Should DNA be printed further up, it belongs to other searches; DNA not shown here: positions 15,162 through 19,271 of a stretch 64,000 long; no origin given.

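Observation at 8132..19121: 11-kb tandem array of four paralogous secreted helical-repeat proteins with modular architecture (candidate host-directed effector family)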

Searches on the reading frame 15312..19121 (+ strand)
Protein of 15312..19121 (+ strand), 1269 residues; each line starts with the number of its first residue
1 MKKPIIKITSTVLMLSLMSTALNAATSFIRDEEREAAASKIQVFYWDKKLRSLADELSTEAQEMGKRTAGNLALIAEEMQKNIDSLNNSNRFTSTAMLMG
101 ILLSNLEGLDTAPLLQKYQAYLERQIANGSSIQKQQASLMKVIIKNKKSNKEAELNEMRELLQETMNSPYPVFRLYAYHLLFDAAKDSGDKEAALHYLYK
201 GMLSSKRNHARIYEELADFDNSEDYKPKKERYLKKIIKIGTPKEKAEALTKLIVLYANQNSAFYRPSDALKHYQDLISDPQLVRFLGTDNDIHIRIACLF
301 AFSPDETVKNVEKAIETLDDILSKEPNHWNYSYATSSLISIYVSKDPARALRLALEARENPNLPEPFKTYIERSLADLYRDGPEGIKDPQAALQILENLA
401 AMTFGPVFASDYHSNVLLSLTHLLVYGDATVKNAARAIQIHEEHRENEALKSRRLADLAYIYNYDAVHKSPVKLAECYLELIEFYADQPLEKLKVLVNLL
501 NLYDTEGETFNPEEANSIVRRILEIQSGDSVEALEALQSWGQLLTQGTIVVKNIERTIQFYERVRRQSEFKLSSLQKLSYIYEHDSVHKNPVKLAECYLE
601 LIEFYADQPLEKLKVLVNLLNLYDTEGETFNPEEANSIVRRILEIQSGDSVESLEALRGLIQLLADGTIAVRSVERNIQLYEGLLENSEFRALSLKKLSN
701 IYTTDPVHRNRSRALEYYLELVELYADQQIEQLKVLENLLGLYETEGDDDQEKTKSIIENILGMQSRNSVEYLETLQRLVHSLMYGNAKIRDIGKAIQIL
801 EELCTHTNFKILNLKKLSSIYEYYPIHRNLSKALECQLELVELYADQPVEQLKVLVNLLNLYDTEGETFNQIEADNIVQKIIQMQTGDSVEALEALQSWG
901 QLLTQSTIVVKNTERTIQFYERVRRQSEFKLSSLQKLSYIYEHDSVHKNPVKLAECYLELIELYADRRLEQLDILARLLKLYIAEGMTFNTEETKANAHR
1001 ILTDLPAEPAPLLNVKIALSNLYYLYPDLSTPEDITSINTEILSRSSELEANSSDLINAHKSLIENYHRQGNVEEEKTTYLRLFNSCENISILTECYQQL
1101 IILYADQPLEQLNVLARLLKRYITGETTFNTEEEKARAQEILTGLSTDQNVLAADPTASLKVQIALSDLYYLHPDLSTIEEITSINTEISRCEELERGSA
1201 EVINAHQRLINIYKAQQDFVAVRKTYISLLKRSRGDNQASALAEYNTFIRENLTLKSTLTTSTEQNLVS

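Call 3: search_protein_families(library=pfam, proteins=[window:15312-19121:+], max_evalue=1)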
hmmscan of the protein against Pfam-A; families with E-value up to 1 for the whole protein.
window:15312-19121:+ (1269 aa): 8 families
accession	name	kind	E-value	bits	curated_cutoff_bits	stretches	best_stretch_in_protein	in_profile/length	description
PF13428.12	TPR_14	-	0.0026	18.7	23.5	0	1204-1238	2-36/44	Tetratricopeptide repeat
PF18196.7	Cdh1_DBD_1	-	0.0068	17.1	26.4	0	662-689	25-52/120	Chromodomain helicase DNA-binding domain 1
PF08238.18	Sel1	-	0.028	15.4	30.7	0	342-359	16-33/36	Sel1 repeat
PF03147.19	FDX-ACB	-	0.087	13.7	31.1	0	834-883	34-83/94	Ferredoxin-fold anticodon binding domain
PF24074.1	DUF7366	-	0.099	13.3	27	1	227-282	10-65/78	Domain of unknown function (DUF7366)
PF00903.31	Glyoxalase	-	0.26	12.1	20.6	0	548-564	6-22/121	Glyoxalase/Bleomycin resistance protein/Dioxygenase superfamily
PF22641.2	TiaS_TCKD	-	0.53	10.7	27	0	890-926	97-133/156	TiaS TCKD domain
PF08349.16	DUF1722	-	0.84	10.4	22.5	1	98-164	14-80/117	Protein of unknown function (DUF1722)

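Call 4: search_protein_families(library=ncbifam, proteins=[window:15312-19121:+], max_evalue=1)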
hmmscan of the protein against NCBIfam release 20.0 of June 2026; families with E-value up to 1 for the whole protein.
window:15312-19121:+ (1269 aa): 3 families
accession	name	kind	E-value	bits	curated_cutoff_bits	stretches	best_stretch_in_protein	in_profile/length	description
NF002236.0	PRK01146.1-5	equivalog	0.025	14.6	134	0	510-541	45-76/94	DNA-directed RNA polymerase subunit L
NF047859.1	StressCuResBhsA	equivalog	0.034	14.7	90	1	6-66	4-63/85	multiple stress resistance protein BhsA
TIGR04540.1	CLB_0814_fam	hypoth_equivalog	0.067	13.4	50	0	945-988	2-45/73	TIGR04540 family protein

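Call 6: find_encoding_contigs(protein=window:15312-19121:+, flank=10000, max_places=6)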
Protein window:15312-19121:+ (1269 aa): no gene with exactly this product is on record in the collection.

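Call 58: search_protein_families(library=pfam, alignment_id=A3, max_evalue=0.01)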
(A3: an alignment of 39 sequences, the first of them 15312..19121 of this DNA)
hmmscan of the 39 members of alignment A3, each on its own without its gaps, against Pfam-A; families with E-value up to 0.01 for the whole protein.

A. member 1, window:15312-19121:+ (1269 aa): 2 families
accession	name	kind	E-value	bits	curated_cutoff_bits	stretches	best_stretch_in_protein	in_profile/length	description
PF13428.12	TPR_14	-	0.0026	18.7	23.5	0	1204-1238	2-36/44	Tetratricopeptide repeat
PF18196.7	Cdh1_DBD_1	-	0.0068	17.1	26.4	0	662-689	25-52/120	Chromodomain helicase DNA-binding domain 1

B. families by the number of members that match (of 39 scanned): 15 families
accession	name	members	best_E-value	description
PF13428.12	TPR_14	6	4.1e-05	Tetratricopeptide repeat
PF13424.12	TPR_12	3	3.7e-06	Tetratricopeptide repeat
PF13174.12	TPR_6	3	0.0015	Tetratricopeptide repeat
PF13181.12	TPR_8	3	0.0031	Tetratricopeptide repeat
PF00612.33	IQ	2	3.7e-05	IQ calmodulin-binding motif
PF08238.18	Sel1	2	0.00016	Sel1 repeat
PF13176.12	TPR_7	2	0.002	Tetratricopeptide repeat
PF14559.12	TPR_19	1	0.0012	Tetratricopeptide repeat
PF08311.18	Mad3_BUB1_I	1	0.0022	Mad3/BUB1 homology region 1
PF11943.13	DUF3460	1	0.0036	Protein of unknown function (DUF3460)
PF24074.1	DUF7366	1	0.0039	Domain of unknown function (DUF7366)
PF02985.28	HEAT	1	0.005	HEAT repeat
PF05991.17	NYN_YacP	1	0.0056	YacP-like NYN domain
PF18196.7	Cdh1_DBD_1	1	0.0068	Chromodomain helicase DNA-binding domain 1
PF20308.4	TPR-S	1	0.0072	Tetratricopeptide Repeats-Sensor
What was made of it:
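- On Sel1-like repeat proteins (Pfam PF08238): Only 2 of 39 family members match at E<0.01 (call 58).
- On Tetratricopeptide repeat clan (Pfam TPR_1..TPR_19): 6 of 39 members match at E<0.01 (call 58).
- On IQ calmodulin-binding motif (Pfam PF00612): Not reported for P1, P3 or P4, and only 2 of 39 members match at E<0.01 (call 58).
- Closest known: Haemophilus influenzae SlrV/Msf tandem Sel1-like-repeat gene arrays. Different: No detectable sequence homology, and the Pfam Sel1 model is not met (calls 3, 58).
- Only 2 of 39 members hit Sel1 and 6 of 39 hit TPR_14 at E<0.01 (call 58).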
